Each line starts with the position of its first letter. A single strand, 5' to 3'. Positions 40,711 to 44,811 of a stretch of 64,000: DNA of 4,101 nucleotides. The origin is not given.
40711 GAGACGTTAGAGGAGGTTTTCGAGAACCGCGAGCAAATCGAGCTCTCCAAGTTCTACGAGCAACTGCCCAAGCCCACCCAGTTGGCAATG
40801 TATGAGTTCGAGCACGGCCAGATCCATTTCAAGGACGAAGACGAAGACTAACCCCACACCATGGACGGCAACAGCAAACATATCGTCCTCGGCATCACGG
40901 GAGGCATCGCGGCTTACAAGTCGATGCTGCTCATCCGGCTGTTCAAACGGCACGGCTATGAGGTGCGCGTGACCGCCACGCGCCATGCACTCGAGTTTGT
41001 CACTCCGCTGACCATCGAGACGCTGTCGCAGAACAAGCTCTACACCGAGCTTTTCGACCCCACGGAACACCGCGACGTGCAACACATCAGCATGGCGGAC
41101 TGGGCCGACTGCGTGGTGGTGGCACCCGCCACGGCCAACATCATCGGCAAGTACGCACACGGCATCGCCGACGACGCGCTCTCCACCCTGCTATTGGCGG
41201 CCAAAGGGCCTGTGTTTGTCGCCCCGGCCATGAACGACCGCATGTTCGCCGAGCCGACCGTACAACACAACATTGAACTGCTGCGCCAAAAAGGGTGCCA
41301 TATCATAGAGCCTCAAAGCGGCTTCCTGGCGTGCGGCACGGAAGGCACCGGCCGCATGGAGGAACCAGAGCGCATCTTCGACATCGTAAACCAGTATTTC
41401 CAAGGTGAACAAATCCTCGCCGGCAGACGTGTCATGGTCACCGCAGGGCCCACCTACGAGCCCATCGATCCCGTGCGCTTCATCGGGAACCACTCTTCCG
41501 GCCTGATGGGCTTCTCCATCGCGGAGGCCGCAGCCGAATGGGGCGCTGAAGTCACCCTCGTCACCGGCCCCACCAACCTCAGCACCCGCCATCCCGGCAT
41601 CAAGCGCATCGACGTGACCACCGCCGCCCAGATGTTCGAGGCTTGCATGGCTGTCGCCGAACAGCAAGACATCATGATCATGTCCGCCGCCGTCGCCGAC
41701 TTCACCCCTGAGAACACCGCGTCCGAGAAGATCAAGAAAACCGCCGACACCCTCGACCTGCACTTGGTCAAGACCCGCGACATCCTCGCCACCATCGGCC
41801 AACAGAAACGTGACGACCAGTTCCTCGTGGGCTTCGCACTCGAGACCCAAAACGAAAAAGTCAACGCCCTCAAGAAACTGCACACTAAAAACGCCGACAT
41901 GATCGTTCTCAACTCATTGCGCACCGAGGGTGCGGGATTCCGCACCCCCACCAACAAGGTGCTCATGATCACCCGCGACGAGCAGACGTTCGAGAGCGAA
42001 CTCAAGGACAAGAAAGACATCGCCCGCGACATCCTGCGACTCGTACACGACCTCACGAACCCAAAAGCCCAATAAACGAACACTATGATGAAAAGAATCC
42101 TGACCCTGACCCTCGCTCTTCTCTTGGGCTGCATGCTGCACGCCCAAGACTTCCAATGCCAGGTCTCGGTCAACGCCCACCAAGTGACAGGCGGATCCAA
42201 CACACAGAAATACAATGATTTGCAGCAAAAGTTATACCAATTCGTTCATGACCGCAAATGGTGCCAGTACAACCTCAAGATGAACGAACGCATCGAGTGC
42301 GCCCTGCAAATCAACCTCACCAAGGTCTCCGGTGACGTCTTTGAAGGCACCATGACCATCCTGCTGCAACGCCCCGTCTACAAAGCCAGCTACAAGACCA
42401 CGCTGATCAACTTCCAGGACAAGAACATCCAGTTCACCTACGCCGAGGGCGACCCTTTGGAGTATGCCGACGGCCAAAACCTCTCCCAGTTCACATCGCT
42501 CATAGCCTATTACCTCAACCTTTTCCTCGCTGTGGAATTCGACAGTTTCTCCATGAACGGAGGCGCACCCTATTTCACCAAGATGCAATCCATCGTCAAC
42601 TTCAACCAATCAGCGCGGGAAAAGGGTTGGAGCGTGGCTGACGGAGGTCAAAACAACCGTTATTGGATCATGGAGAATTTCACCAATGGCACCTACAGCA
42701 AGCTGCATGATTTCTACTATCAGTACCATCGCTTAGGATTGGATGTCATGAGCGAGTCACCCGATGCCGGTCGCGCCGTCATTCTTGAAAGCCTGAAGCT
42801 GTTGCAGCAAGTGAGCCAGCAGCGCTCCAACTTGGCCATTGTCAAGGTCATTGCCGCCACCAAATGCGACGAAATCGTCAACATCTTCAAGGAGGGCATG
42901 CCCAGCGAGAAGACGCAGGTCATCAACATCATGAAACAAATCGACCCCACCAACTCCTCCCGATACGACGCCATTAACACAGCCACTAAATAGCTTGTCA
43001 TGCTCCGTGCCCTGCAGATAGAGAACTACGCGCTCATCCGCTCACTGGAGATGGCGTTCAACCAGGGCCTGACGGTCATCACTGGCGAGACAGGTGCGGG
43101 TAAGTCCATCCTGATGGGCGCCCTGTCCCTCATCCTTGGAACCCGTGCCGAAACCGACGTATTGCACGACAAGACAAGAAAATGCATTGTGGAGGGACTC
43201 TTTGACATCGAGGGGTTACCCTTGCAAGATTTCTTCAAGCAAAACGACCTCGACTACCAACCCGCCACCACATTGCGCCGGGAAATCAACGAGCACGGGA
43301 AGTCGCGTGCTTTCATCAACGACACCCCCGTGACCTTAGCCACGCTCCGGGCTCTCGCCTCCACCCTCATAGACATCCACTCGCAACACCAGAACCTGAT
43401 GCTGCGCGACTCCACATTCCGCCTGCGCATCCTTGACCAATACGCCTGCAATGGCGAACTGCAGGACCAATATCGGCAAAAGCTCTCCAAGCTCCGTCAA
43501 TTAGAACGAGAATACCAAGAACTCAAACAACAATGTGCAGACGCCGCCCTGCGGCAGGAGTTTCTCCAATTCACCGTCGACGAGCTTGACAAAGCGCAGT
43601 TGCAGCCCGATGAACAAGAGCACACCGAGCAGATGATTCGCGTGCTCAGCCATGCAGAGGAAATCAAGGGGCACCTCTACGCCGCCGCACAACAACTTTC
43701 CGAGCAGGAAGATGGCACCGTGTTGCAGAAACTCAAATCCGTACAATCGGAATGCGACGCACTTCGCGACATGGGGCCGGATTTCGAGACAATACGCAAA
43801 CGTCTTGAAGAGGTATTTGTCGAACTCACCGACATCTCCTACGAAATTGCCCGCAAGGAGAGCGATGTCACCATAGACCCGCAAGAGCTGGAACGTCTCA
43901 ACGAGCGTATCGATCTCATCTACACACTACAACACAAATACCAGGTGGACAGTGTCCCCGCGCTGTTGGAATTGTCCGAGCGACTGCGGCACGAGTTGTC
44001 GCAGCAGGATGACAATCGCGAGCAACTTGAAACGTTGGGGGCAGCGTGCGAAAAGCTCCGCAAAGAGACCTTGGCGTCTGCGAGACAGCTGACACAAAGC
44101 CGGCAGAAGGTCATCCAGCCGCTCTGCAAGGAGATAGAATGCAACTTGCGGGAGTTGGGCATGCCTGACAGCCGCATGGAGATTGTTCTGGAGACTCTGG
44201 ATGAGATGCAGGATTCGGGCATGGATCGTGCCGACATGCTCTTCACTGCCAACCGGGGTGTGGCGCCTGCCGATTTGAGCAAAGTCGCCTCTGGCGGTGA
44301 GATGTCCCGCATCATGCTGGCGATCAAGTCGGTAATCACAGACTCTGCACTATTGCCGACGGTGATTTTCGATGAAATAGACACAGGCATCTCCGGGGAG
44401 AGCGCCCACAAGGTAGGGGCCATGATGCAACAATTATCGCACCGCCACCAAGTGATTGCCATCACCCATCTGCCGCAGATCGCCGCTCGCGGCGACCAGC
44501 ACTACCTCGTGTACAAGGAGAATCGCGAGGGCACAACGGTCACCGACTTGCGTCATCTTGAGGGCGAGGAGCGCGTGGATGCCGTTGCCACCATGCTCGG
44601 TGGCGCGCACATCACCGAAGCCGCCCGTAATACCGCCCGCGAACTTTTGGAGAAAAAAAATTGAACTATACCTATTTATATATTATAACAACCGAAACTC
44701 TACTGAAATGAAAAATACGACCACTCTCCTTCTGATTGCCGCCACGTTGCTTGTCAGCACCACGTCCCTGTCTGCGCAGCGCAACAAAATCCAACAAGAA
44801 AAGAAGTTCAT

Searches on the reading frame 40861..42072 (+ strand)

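Call 12: search_protein_families(library=pfam, proteins=[window:40861-42072:+], max_evalue=1)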
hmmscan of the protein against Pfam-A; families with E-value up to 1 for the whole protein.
window:40861-42072:+ (404 aa): 2 families
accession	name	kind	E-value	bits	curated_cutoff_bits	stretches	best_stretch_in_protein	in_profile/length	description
PF04127.22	DFP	-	4.2e-72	242.3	22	1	186-370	1-186/186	DNA/pantothenate metabolism flavoprotein C-terminal domain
PF02441.25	Flavoprotein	-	1.3e-32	113.1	22.7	1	6-177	1-159/162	Flavoprotein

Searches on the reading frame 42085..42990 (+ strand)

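Call 12: search_protein_families(library=pfam, proteins=[window:42085-42990:+], max_evalue=1)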
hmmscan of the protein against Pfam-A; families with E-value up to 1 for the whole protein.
window:42085-42990:+ (302 aa): 1 family
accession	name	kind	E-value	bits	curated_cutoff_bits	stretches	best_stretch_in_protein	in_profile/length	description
PF16119.10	DUF4835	-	1.2e-88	297.3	25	1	21-297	1-276/276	Domain of unknown function (DUF4835)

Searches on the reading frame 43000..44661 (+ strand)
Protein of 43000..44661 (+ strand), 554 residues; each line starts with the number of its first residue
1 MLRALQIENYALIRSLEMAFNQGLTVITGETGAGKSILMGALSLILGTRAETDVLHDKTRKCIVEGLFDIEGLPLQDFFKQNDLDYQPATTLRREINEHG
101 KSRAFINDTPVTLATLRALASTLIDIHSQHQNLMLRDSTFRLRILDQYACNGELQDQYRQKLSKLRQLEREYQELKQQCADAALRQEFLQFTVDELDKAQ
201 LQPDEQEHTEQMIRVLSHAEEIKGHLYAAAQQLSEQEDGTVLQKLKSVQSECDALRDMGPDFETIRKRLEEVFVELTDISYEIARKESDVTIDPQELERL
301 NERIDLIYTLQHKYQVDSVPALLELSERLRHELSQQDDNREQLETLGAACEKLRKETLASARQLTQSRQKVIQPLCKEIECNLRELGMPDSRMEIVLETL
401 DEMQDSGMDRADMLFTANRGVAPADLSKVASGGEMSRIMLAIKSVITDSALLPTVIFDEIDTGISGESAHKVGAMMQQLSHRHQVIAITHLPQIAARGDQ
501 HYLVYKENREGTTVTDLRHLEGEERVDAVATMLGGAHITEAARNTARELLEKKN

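Call 12: search_protein_families(library=pfam, proteins=[window:43000-44661:+], max_evalue=1)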
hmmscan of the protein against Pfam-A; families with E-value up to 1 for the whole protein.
window:43000-44661:+ (554 aa): 15 families
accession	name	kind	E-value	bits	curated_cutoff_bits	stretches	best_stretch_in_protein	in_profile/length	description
PF02463.25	SMC_N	-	1.2e-19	71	40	1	2-509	2-216/220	RecF/RecN/SMC N terminal domain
PF13476.12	AAA_23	-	1.3e-08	36.2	27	1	5-201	2-177/201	AAA domain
PF13304.12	AAA_21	-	2e-08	35.1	27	2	24-92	1-78/304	AAA domain, putative AbiEii toxin, Type IV TA system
PF13175.12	AAA_15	-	5.9e-06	26.6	32.1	1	1-86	1-81/374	AAA ATPase domain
PF13555.12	AAA_29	-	3.6e-05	23.9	27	1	2-47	1-47/61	P-loop containing region of AAA domain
PF24376.1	DUF7532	-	0.0044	17.6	27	1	188-230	43-87/122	Family of unknown function (DUF7532)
PF13514.12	AAA_27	-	0.024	14.6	22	1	2-59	3-66/206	AAA domain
PF03193.22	RsgA_GTPase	-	0.031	14.5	30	1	7-43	91-127/174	RsgA GTPase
PF20720.3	nSTAND3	-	0.042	14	27.2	1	11-44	6-39/155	Novel STAND NTPase 3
PF05531.17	NPV_P10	-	0.055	14.4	29.8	1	241-283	16-58/75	Nucleopolyhedrovirus P10 protein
PF13401.12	AAA_22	-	0.059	14.1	27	1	21-103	4-82/130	AAA domain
PF00005.33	ABC_tran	-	0.083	13.9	25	1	20-48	8-37/137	ABC transporter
PF04325.18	DUF465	-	0.25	11.8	25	0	165-195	1-32/48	Protein of unknown function (DUF465)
PF14260.11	zf-C4pol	-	0.61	10.8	28.9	1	150-182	16-48/70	C4-type zinc-finger of DNA polymerase delta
PF06745.19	ATPase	-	0.91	9.3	26.6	0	24-38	21-35/231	KaiC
